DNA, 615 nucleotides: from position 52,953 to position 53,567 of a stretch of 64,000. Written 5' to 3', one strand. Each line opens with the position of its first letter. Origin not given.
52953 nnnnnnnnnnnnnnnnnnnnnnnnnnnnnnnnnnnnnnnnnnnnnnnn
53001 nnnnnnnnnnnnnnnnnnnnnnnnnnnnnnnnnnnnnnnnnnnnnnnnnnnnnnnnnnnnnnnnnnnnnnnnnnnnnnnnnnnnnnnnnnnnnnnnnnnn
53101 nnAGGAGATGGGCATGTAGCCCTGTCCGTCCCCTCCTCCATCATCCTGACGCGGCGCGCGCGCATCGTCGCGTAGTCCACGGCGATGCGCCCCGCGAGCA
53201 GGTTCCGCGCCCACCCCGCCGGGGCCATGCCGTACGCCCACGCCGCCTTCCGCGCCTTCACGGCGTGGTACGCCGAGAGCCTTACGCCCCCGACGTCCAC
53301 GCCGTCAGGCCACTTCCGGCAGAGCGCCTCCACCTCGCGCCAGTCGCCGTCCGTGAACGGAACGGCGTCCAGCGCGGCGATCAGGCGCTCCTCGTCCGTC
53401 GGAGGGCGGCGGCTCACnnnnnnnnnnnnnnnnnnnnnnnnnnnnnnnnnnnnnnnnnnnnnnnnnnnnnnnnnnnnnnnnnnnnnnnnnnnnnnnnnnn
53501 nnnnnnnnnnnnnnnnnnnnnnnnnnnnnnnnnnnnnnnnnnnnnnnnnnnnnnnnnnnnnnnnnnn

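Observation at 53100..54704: RhuM N-terminal domain fused to a 380-aa unknown GC-rich domain, convergent with and overlapping the giant virion gene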

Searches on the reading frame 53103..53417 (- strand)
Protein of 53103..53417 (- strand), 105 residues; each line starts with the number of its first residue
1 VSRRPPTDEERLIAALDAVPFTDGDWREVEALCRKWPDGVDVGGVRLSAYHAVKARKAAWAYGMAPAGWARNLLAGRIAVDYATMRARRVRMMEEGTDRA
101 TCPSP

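Call 57: predict_structure(alignment_id=A7)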
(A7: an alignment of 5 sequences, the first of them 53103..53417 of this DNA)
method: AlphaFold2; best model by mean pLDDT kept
length: 105 residues; sequences in the alignment: 5
mean_pLDDT: 66.7   pTM: 0.50
mean pLDDT of the five models: 66.7, 65.1, 61.4, 59.6, 58.1
residues with pLDDT >= 90: 0; 70-90: 39; 50-70: 61; < 50: 5
segments of 3 or more residues with pLDDT < 50: 101-105
pLDDT, mean of each block of 10 residues (from residue 1): 76 76 63 75 69 66 62 61 64 70 37
secondary structure, 60 per line:
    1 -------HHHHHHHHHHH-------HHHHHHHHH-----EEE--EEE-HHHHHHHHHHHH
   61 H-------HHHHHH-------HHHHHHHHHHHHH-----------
elements in order: H8-18 H26-34 E40-42 E45-47 H49-61 H69-74 H82-94

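Call 61: search_protein_families(library=pfam, proteins=[window:53103-53417:-], max_evalue=1)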
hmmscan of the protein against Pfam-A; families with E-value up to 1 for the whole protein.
window:53103-53417:- (105 aa): 0 families

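Call 65: fold_search(model_id=the predicted structure, library=pdb)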
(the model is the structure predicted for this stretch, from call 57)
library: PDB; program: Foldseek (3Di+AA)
matches with E <= 10: 8; with E <= 0.001: 0
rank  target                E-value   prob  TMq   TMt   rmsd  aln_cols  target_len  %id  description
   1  8u8u_E                4.5e+00  0.08  0.29  0.05  11.7       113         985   19  Cryo-EM Structure of Cognate Substrate ATP Bound in the Entry Site (ES) of Human Mitochondrial Transcription Elongatio (released 2024-09-04)
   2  9gfo_DDD              5.0e+00  0.08  0.25  0.15   6.2        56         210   14  iASPP-CTD fusion to p63 peptide (released 2024-12-18)
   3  4yxy_A                6.1e+00  0.06  0.26  0.29  10.7       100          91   14  Computationally designed left-handed alpha/alpha toroid with 9 repeats; two linked rings of 12 repeats each structure (released 2015-12-16)
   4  7n6g_5Z               6.8e+00  0.06  0.27  0.18   9.8        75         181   11  C1 of central pair (released 2022-05-18)
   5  9gfo_CCC              7.6e+00  0.06  0.25  0.16   6.2        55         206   14  iASPP-CTD fusion to p63 peptide (released 2024-12-18)
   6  5d92_A                7.6e+00  0.04  0.19  0.08  15.2        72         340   15  Structure of a phosphatidylinositolphosphate (PIP) synthase from Renibacterium Salmoninarum (released 2015-11-04)
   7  5aiz                  7.6e+00  0.03  0.22  0.21   8.3        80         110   16  The PIAS-like coactivator Zmiz1 is a direct and selective cofactor of Notch1 in T-cell development and leukemia (released 2015-10-28)
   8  4rxx                  9.3e+00  0.02  0.21  0.08  10.4        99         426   16  Crystal Structure of the N-terminal Domain of Human Ubiquitin Specific Protease 38 (released 2015-01-21)

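Call 109: search_solved_structures(query=A7, max_evalue=10)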
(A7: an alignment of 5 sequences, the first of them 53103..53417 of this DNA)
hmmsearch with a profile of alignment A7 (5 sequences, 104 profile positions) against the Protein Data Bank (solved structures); distinct sequences matched with E-value up to 10: 3.
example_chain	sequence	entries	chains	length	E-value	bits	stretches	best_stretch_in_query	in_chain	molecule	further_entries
2j9r_A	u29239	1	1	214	0.75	13.2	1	8-44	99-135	THYMIDINE KINASE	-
2ja1_A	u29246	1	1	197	1.1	12.7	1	9-44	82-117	THYMIDINE KINASE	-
9cap_A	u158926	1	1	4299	1.3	12.5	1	39-80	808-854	Bridge-like lipid transfer protein family member 1 C-terminal domain-containing protein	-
